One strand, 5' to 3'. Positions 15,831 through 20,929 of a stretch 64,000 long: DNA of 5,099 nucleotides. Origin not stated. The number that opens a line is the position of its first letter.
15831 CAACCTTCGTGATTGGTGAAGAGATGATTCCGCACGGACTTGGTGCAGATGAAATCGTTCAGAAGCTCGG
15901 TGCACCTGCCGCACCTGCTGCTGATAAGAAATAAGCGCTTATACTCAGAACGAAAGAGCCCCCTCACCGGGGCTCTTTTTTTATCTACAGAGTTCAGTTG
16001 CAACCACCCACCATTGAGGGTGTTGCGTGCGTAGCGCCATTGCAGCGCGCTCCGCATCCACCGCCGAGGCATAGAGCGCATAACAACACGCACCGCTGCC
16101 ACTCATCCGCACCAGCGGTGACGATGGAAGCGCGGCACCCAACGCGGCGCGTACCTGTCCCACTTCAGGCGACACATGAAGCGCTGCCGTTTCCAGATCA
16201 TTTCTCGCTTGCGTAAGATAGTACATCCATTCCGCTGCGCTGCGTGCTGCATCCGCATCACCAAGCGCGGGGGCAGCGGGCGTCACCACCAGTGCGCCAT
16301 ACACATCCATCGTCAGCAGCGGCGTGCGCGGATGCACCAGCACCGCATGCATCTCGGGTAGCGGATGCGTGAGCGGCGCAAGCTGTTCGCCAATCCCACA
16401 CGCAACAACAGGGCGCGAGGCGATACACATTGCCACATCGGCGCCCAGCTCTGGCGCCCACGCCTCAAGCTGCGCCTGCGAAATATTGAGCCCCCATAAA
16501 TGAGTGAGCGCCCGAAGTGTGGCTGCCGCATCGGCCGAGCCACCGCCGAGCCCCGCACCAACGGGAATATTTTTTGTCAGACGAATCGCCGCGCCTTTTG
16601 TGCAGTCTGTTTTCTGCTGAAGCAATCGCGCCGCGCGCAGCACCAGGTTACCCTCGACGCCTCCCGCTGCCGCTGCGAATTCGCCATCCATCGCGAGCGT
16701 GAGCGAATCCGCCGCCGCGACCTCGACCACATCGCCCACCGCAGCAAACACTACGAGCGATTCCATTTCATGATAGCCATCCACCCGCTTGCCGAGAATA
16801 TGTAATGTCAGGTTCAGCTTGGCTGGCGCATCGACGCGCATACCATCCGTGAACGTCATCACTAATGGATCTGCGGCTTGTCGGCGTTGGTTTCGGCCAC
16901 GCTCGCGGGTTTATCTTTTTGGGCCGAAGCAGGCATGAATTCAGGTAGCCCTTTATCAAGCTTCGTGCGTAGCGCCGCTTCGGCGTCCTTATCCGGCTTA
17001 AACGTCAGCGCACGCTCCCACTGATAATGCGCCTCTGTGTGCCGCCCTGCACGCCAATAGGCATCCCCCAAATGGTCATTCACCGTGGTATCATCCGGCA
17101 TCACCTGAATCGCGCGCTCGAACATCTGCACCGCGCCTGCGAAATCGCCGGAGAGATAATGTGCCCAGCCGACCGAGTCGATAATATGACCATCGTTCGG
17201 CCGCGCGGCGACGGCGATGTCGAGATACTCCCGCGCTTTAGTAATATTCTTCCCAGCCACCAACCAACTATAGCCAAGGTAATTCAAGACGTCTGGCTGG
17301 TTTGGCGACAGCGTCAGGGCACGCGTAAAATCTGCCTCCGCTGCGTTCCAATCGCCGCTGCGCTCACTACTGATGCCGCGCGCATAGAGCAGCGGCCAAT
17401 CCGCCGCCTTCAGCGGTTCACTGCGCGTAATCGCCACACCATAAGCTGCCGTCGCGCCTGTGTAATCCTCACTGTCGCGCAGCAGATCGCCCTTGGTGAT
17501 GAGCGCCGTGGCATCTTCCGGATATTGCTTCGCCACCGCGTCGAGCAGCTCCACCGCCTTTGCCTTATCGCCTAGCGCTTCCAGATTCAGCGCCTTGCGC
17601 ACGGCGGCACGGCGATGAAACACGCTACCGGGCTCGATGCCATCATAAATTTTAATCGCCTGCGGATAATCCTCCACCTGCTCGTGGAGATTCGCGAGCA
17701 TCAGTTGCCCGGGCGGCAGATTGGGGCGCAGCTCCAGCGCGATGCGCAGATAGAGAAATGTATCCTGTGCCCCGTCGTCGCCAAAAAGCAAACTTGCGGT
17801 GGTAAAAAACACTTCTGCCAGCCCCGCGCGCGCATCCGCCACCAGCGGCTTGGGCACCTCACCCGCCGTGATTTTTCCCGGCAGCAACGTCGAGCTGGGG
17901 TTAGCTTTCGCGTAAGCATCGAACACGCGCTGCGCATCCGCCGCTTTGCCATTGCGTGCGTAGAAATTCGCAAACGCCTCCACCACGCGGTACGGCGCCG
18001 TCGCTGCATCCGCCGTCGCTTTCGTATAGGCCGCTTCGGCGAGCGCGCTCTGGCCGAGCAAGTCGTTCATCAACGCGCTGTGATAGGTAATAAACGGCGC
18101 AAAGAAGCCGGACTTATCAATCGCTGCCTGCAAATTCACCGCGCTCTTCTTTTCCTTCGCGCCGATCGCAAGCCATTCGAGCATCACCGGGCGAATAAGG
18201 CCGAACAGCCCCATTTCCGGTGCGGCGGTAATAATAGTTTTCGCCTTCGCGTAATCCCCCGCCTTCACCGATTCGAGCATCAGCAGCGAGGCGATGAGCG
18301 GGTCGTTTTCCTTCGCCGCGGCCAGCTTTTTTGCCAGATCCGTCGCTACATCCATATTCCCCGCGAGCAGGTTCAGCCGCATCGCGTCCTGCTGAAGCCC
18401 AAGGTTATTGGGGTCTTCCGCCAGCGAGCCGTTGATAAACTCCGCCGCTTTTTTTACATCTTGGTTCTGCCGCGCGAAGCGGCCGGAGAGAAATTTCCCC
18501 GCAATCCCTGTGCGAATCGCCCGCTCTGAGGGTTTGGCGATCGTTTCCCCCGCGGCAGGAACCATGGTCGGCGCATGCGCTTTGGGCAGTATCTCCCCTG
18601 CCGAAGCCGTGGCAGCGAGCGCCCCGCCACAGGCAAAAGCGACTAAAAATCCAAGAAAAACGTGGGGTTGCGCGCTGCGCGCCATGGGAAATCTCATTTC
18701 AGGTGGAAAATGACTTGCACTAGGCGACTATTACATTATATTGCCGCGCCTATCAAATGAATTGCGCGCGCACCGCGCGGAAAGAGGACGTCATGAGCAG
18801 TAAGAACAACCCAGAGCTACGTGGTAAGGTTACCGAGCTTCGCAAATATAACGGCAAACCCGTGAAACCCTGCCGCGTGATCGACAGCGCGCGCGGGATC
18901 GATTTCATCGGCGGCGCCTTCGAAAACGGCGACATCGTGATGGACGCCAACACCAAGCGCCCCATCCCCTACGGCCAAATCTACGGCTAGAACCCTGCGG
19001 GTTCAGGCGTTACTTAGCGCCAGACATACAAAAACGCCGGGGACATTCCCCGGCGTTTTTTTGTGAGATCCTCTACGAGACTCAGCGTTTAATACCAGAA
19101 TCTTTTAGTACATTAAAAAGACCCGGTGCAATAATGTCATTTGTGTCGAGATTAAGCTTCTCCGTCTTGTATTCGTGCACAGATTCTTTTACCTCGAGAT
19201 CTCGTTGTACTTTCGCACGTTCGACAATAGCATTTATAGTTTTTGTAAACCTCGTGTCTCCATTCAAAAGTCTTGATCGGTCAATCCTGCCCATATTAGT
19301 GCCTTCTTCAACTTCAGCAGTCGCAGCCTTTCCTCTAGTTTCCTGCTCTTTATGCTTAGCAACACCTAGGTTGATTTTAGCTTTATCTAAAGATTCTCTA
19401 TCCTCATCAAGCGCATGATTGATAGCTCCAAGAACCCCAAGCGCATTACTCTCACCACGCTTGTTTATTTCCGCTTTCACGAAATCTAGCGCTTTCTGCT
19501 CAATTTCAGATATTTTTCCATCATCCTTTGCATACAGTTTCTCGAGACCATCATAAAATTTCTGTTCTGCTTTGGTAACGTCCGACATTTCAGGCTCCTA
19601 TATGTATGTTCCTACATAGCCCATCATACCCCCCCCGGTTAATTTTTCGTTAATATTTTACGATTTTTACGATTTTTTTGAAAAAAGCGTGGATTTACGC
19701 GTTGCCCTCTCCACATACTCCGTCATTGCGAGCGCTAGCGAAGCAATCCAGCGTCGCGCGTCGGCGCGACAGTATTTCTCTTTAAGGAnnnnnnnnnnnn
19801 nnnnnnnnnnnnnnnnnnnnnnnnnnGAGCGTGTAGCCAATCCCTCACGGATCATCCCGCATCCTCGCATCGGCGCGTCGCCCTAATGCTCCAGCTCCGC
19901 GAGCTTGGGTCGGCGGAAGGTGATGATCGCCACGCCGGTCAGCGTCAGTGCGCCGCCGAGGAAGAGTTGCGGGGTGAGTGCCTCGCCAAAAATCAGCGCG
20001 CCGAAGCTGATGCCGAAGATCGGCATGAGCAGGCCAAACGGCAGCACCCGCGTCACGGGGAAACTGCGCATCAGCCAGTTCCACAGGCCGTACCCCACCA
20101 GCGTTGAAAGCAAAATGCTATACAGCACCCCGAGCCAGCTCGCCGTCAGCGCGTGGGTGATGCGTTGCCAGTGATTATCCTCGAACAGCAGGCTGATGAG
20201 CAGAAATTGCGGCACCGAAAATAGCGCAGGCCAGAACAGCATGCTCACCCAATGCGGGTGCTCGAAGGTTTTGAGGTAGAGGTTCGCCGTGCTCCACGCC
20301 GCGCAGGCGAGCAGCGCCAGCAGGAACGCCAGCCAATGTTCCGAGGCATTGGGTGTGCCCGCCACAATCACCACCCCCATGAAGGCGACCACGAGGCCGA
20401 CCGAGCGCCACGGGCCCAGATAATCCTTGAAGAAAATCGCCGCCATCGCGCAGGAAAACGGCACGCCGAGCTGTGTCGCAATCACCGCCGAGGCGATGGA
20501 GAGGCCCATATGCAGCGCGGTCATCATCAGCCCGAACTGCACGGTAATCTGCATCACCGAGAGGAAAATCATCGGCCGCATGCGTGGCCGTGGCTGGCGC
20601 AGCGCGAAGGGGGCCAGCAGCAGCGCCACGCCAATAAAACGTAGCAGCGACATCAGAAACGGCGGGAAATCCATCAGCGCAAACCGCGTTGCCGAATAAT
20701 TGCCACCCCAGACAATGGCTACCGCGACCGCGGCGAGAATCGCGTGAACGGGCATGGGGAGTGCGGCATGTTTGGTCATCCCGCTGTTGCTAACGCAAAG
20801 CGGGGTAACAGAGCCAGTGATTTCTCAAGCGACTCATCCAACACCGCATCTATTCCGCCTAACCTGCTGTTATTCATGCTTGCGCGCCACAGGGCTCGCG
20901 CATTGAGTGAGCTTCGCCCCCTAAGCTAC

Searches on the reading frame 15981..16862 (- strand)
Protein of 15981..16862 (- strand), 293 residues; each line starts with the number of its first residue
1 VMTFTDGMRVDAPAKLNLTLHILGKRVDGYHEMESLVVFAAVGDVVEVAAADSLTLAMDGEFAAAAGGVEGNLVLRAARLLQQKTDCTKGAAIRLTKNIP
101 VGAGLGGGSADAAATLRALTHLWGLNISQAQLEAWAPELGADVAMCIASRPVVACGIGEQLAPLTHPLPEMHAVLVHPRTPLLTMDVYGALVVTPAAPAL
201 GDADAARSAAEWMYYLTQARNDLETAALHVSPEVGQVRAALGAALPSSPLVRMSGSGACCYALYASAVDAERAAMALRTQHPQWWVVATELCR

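Call 12: search_protein_families(library=pfam, proteins=[window:15981-16862:-], max_evalue=0.00001)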
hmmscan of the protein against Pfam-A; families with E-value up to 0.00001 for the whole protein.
window:15981-16862:- (293 aa): 2 families
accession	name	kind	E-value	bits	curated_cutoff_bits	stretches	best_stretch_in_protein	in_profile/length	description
PF00288.32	GHMP_kinases_N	-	1.8e-19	70.2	22.3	1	72-148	1-85/87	GHMP kinases N terminal domain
PF08544.19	GHMP_kinases_C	-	6.4e-06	26.9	21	0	198-280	3-82/85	GHMP kinases C terminal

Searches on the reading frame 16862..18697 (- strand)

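Call 6: search_protein_families(library=ncbifam, proteins=[window:16862-18697:-], max_evalue=0.001)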
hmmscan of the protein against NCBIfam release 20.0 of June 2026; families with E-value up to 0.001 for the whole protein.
window:16862-18697:- (611 aa): 19 families
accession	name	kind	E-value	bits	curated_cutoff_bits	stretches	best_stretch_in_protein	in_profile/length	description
TIGR02917.1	PEP_TPR_lipo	equivalog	2.5e-31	108.4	312.2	2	318-562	659-896/899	XrtA/PEP-CTERM system TPR-repeat protein PrsT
NF040959.1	MamA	equivalog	2.9e-19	69.3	200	2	432-564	69-200/204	magnetosome protein MamA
TIGR02521.1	type_IV_pilW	equivalog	1.3e-15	57.6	154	2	514-570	42-98/234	type IV pilus biogenesis/stability protein PilW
NF033758.1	gliding_GltE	equivalog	4.6e-12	45.6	225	0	449-568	67-185/411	adventurous gliding motility TPR repeat lipoprotein GltE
NF033920.0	C39_PA2778_fam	equivalog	6.5e-11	42.1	150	1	361-464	155-254/255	PA2778 family cysteine peptidase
NF052415.1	T3SS_chap_SctY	equivalog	1.6e-09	38.2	70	0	463-564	1-104/106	type III secretion apparatus assembly chaperone SctY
NF008391.2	PRK11189.1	equivalog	1.7e-09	37.6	250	1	436-536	67-166/297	lipoprotein NlpI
NF033762.1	social_mot_Tgl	equivalog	1.9e-09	37.2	225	1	437-569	34-168/252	social motility TPR repeat lipoprotein Tgl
TIGR02552.1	LcrH_SycD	equivalog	2.1e-09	37.2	104.8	0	508-570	23-85/136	SycD/LcrH family type III secretion system chaperone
NF007302.0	PRK09782.1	equivalog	7.6e-09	34.1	1223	1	332-569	516-746/990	phage receptor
NF047371.1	FlcA_CTERM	equivalog_domain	4.3e-08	32.1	300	0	482-564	452-534/646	periplasmic flagellar collar protein FlcA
TIGR02795.1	tol_pal_ybgF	equivalog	5.9e-08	33.3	90.1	0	334-399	45-113/119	tol-pal system protein YbgF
NF009037.0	PRK12370.1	equivalog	2.6e-06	26.1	589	0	78-161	385-469/553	HilA/EilA family virulence transcriptional regulator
NF047507.1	TPR_BatC_Lepto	exception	1.2e-05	25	175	0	510-574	31-94/214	TPR repeat-containing protein BatC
TIGR00990.1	3a0801s09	subfamily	1.2e-05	24.2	757.25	1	410-554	308-450/615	mitochondrial import receptor subunit TOM70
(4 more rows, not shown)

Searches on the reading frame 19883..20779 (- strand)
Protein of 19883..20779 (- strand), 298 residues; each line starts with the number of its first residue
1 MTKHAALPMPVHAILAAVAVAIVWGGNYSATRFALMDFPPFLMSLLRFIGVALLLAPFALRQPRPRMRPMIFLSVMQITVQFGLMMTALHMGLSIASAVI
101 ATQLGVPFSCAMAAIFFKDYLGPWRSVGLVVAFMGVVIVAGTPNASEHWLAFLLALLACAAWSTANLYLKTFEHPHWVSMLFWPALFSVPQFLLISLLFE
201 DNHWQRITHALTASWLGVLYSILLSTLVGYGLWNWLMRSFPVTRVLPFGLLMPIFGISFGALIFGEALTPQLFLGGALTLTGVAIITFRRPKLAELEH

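Call 12: search_protein_families(library=pfam, proteins=[window:19883-20779:-], max_evalue=0.00001)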
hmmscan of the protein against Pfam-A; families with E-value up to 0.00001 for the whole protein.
window:19883-20779:- (298 aa): 2 families
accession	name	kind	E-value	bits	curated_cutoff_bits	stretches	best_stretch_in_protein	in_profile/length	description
PF00892.27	EamA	-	1.8e-28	99.9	28.2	2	150-287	2-134/135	EamA-like transporter family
PF03151.22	TPT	-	9.7e-06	25.6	30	0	65-285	63-289/291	Triose-phosphate Transporter family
